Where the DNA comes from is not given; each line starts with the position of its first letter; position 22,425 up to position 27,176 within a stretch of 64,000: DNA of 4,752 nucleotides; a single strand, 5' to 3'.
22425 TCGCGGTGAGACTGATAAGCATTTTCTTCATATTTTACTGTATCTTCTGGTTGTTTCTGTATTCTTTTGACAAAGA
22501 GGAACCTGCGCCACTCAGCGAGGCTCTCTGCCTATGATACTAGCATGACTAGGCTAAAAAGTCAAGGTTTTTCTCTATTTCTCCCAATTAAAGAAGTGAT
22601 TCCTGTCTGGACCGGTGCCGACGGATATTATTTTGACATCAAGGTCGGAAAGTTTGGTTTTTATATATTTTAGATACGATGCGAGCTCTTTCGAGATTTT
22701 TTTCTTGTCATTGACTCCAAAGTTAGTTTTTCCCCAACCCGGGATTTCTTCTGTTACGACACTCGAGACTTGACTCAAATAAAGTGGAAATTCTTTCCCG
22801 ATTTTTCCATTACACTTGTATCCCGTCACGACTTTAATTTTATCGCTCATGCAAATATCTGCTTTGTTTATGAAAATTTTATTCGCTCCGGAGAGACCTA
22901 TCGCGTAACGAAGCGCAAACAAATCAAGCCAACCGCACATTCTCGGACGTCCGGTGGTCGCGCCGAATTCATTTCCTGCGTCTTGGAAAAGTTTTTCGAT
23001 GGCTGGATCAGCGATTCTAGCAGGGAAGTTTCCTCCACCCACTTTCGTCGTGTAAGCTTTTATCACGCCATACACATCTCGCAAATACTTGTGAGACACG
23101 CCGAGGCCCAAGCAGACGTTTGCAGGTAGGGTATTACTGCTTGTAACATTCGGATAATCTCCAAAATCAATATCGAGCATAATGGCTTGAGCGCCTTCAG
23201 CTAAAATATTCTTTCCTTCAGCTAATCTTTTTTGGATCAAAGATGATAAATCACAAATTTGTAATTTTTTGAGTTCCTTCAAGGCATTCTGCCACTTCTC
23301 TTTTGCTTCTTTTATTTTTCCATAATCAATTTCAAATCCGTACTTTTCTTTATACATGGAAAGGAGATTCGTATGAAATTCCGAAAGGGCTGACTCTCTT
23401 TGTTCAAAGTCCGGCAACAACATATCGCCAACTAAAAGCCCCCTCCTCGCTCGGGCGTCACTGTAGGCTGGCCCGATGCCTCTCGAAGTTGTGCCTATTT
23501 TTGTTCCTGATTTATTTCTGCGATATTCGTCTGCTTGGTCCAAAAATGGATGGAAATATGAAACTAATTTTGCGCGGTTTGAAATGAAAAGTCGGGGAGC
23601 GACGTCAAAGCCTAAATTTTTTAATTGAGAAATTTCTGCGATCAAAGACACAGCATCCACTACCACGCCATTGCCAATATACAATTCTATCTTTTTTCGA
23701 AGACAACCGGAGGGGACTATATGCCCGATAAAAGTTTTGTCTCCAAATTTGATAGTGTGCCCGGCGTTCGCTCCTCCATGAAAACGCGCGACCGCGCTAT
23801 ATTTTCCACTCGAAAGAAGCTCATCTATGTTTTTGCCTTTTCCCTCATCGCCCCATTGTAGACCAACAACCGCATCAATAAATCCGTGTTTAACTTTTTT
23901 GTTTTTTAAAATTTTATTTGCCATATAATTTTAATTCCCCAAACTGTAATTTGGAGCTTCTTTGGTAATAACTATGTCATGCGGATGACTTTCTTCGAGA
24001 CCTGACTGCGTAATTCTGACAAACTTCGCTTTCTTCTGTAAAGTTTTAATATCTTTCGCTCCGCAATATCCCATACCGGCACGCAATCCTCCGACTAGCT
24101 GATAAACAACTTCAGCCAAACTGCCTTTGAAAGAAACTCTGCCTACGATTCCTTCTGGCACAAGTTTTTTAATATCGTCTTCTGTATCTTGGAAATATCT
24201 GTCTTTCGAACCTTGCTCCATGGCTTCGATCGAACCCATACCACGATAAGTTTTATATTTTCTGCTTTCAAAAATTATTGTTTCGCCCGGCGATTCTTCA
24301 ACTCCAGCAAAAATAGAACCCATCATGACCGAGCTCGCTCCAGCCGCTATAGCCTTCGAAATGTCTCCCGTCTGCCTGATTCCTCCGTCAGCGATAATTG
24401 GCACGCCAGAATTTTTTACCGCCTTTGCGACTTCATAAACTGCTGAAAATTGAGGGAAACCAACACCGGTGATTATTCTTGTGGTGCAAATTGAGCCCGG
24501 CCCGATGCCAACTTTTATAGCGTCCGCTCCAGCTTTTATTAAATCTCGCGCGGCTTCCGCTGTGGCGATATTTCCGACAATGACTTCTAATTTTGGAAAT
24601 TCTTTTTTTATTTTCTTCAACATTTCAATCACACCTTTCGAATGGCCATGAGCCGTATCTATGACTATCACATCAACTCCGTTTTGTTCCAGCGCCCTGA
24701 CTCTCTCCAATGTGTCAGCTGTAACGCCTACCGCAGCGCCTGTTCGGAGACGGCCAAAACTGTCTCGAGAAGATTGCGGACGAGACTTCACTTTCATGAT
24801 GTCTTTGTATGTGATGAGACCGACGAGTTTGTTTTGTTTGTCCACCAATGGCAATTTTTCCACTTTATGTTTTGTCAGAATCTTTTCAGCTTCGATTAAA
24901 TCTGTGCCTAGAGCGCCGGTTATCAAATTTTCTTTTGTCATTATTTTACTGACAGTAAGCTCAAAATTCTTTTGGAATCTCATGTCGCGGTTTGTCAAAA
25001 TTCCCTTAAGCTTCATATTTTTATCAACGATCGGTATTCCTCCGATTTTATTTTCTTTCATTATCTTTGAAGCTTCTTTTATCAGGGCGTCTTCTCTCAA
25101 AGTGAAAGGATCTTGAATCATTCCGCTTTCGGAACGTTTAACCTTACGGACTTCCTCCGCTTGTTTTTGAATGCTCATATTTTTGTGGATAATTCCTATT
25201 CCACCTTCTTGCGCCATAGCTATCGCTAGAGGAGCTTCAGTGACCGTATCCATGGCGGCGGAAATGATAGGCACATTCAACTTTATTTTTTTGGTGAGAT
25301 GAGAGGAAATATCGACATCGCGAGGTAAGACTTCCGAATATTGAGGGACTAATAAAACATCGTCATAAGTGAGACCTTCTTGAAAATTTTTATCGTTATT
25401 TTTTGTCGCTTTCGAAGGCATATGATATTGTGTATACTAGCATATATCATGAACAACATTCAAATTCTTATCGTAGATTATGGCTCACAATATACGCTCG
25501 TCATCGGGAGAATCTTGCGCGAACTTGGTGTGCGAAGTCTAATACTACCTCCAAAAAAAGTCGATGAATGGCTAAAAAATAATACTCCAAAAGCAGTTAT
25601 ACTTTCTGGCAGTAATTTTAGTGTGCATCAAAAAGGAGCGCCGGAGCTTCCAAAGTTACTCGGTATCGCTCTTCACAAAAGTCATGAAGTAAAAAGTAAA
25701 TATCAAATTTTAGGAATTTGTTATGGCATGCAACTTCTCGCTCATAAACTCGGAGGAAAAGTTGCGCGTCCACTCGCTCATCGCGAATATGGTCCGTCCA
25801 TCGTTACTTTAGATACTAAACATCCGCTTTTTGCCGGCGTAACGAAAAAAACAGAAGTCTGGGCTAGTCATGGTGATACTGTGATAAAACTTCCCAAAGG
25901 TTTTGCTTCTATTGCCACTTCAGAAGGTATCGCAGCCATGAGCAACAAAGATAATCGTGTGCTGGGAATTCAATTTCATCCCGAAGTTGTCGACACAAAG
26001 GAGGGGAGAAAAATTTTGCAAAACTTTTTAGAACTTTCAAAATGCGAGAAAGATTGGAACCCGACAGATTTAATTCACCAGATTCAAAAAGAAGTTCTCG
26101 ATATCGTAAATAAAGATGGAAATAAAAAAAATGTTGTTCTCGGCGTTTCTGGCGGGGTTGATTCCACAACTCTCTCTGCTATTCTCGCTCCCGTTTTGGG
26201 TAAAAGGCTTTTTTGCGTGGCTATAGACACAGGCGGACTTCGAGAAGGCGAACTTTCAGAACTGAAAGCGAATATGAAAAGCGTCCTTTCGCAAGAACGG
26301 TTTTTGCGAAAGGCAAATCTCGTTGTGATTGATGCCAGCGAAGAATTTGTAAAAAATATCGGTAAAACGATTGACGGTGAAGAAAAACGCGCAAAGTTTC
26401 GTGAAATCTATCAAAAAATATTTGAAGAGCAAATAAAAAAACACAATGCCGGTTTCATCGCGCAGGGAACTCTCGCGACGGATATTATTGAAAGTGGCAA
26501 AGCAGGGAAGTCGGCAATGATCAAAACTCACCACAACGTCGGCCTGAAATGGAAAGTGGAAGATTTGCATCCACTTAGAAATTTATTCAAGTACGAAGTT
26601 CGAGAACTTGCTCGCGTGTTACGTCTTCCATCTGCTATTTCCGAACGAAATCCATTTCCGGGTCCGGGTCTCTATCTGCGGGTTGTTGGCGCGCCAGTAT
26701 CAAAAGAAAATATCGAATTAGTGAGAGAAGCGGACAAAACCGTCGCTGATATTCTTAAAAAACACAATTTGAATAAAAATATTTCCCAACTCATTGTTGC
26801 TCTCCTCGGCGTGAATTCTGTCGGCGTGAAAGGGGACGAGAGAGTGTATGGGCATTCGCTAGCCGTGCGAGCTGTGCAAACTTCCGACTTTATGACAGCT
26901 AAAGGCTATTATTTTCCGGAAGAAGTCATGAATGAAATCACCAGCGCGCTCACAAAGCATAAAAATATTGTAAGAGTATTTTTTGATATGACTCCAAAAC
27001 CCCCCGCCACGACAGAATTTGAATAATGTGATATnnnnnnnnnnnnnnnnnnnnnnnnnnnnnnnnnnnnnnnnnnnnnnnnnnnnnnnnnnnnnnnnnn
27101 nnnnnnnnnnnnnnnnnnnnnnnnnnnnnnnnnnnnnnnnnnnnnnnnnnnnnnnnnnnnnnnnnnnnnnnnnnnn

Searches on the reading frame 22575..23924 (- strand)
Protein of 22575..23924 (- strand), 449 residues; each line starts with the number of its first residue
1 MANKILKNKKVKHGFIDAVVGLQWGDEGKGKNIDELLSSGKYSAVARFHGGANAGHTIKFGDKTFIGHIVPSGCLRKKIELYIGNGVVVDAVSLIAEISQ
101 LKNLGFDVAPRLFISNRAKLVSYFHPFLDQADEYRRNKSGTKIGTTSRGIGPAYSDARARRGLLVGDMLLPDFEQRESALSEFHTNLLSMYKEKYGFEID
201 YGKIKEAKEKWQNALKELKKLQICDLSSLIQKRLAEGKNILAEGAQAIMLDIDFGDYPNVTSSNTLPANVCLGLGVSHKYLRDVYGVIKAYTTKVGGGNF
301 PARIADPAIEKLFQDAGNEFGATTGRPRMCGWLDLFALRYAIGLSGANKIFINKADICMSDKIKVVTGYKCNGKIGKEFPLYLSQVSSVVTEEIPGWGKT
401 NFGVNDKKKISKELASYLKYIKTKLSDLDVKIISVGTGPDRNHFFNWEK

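Call 12: search_protein_families(library=pfam, proteins=[window:22575-23924:-], max_evalue=0.00001)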
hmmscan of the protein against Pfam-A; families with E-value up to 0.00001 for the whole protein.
window:22575-23924:- (449 aa): 1 family
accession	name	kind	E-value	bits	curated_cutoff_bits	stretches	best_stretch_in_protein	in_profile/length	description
PF00709.27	Adenylsucc_synt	-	1.6e-126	422.9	27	1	18-443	1-414/416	Adenylosuccinate synthetase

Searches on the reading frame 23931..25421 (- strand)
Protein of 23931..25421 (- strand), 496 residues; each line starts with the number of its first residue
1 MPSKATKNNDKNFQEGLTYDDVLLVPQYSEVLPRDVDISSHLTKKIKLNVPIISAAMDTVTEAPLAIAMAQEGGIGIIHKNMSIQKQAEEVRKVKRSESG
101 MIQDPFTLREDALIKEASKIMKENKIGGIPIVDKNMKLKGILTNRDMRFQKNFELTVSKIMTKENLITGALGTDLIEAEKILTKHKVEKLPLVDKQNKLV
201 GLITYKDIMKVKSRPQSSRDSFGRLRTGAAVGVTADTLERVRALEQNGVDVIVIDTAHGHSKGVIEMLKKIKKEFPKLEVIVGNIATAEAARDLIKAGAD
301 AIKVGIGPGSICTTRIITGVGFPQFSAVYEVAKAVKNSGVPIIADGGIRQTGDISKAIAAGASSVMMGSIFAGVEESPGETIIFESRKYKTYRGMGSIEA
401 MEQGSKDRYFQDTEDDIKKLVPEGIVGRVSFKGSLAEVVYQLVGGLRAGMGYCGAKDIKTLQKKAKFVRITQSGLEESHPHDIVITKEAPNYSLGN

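Call 23: search_protein_families(library=pfam, proteins=[window:23931-25421:-], max_evalue=0.00001)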
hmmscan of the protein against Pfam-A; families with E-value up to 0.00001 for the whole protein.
window:23931-25421:- (496 aa): 7 families
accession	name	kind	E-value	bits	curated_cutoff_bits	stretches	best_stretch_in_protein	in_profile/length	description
PF00478.31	IMPDH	-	3.1e-167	556.3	25.6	1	16-481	1-345/345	IMP dehydrogenase / GMP reductase domain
PF00571.33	CBS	-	2.8e-23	82.4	24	2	101-147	5-51/57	CBS domain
PF03060.21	NMO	-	1.5e-16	61.2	28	1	239-381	104-235/331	Nitronate monooxygenase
PF01070.24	FMN_dh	-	7.5e-12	45.4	24.9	1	265-371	207-305/350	FMN-dependent dehydrogenase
PF00977.27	His_biosynth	-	5.2e-07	29.8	23.6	0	328-370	65-104/228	Histidine biosynthesis protein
PF04131.20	NanE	-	7.5e-06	25.7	27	0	236-372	52-177/192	Putative N-acetylmannosamine-6-phosphate epimerase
PF01645.23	Glu_synthase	-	8e-06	25.7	20.4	0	264-369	194-305/369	Conserved region in glutamate synthase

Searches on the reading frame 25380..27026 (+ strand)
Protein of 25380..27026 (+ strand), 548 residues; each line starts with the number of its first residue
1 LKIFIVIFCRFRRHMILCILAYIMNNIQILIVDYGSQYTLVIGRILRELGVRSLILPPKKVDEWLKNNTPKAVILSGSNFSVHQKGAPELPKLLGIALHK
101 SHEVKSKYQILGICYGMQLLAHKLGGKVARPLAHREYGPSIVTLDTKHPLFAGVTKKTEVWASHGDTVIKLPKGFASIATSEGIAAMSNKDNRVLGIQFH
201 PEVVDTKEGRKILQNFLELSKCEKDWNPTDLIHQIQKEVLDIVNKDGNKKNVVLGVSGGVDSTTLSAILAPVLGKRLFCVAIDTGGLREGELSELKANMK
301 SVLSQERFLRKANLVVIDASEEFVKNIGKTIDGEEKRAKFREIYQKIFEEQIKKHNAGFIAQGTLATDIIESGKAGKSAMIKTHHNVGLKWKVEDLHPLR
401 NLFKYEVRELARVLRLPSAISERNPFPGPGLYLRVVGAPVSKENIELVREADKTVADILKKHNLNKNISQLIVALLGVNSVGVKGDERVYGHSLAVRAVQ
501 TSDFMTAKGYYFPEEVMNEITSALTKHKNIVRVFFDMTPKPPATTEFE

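Call 23: search_protein_families(library=pfam, proteins=[window:25380-27026:+], max_evalue=0.00001)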
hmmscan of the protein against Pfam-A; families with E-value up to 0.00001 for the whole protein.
window:25380-27026:+ (548 aa): 4 families
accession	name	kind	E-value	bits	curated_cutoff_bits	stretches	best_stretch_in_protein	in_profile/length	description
PF00117.34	GATase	-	2.2e-32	112.7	22.8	1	30-217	1-187/190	Glutamine amidotransferase class-I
PF00958.27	GMP_synt_C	-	1.1e-25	89.9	27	1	459-547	3-92/92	GMP synthase C terminal domain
PF02540.23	NAD_synthase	-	4.8e-10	39.4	21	0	232-277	2-46/242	NAD synthase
PF07722.19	Peptidase_C26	-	1.2e-08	35.4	20.5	1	103-202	101-219/219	Peptidase C26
